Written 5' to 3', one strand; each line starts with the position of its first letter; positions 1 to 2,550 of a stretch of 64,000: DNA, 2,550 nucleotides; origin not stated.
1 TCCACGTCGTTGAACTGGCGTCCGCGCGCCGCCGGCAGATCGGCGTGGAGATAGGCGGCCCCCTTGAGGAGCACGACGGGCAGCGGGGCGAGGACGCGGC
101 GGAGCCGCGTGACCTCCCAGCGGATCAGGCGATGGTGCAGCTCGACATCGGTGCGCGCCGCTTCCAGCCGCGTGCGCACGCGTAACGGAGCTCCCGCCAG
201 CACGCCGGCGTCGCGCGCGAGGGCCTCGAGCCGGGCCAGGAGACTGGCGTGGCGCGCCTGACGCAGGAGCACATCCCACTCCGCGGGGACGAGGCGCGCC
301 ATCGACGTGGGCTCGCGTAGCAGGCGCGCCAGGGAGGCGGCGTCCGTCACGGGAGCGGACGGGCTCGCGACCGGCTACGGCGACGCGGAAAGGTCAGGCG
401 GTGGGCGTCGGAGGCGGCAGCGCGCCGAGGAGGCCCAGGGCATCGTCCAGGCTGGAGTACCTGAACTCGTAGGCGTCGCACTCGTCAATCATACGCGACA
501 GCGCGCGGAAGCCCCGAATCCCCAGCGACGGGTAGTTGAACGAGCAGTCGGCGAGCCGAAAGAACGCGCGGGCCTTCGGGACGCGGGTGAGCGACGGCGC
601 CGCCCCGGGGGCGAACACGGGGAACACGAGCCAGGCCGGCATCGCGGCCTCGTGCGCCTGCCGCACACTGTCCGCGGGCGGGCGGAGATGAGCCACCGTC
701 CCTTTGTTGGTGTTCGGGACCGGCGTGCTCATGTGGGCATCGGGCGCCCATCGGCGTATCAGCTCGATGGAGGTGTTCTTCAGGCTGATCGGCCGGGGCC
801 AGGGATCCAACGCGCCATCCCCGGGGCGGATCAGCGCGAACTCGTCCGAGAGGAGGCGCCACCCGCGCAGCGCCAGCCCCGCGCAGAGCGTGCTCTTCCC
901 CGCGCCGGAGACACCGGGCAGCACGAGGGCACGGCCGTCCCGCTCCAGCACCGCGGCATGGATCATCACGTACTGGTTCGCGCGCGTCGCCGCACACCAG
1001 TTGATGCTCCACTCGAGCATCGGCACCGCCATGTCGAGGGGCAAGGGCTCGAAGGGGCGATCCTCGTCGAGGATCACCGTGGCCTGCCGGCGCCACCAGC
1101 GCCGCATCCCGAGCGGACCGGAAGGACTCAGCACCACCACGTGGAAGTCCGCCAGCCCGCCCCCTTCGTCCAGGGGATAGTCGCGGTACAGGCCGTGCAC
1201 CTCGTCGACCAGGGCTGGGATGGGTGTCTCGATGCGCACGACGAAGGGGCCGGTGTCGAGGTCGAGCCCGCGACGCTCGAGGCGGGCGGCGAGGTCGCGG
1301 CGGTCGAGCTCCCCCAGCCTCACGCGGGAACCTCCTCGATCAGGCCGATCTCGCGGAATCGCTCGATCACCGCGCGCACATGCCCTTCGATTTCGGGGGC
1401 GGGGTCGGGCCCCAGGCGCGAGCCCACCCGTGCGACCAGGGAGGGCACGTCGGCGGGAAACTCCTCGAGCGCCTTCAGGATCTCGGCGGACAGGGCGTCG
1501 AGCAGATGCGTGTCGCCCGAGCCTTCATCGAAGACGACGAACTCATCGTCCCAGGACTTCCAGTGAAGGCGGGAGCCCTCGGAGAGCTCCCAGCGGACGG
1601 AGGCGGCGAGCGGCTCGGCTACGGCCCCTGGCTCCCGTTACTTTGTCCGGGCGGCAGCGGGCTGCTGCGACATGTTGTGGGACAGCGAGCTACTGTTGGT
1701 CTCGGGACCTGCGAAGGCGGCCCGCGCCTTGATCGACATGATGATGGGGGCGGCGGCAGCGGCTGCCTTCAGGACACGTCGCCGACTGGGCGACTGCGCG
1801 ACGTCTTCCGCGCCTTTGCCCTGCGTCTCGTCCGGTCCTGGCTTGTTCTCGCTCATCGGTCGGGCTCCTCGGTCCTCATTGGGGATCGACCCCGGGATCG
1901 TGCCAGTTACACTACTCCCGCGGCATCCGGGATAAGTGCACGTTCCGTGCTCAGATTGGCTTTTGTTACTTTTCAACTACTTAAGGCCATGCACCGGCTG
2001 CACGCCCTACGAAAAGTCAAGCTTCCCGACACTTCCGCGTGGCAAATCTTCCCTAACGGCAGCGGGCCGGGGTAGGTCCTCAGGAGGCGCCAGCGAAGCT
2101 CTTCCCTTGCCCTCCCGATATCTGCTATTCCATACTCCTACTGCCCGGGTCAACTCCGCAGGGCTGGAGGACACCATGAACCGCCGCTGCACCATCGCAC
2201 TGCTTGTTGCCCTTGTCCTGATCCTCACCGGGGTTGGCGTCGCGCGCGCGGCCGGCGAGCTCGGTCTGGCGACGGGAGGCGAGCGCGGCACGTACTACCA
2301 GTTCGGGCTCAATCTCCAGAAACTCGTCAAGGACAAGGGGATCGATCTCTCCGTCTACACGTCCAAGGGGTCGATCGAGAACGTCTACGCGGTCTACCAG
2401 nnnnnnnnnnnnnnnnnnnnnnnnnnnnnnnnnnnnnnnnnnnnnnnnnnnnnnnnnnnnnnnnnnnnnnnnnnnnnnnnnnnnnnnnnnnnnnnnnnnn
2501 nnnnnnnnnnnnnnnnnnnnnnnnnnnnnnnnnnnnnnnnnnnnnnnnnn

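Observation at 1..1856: HprK-related kinase, PqqD-like chaperone and nucleotidyltransferase with a candidate substrate peptide encoded directly upstream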

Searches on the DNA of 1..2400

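Call 57: search_rna_families(source=window, start=1, end=2400, threshold=evalue, max_evalue=1)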
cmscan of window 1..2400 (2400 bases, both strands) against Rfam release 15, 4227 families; matches with E-value up to 1: 1.
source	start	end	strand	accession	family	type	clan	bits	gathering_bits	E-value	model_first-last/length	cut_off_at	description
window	351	397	+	RF02040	HOTTIP_1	Gene; lncRNA;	-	23.9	50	0.028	1-57/57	no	HOXA transcript at the distal tip, conserved region 1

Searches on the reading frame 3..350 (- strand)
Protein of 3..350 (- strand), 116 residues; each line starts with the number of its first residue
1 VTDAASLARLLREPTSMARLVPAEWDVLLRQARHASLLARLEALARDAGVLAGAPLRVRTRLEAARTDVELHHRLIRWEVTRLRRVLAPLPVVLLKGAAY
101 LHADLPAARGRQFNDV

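Call 6: search_protein_families(library=ncbifam, proteins=[window:3-350:-], max_evalue=0.1)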
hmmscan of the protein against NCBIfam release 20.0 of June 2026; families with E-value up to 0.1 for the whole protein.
seq(116 aa): 1 family
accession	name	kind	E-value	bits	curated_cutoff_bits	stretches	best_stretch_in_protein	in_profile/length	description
NF008500.0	PRK11410.1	equivalog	0.078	11.4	529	1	4-50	494-538/560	hypothetical protein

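Call 7: search_protein_families(library=pfam, proteins=[window:3-350:-], max_evalue=0.1)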
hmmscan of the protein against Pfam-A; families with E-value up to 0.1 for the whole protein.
seq(116 aa): 1 family
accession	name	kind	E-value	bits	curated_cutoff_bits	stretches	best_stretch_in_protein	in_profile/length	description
PF14907.12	NTP_transf_5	-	1.5e-14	54.6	31.2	1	23-116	3-97/249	Uncharacterised nucleotidyltransferase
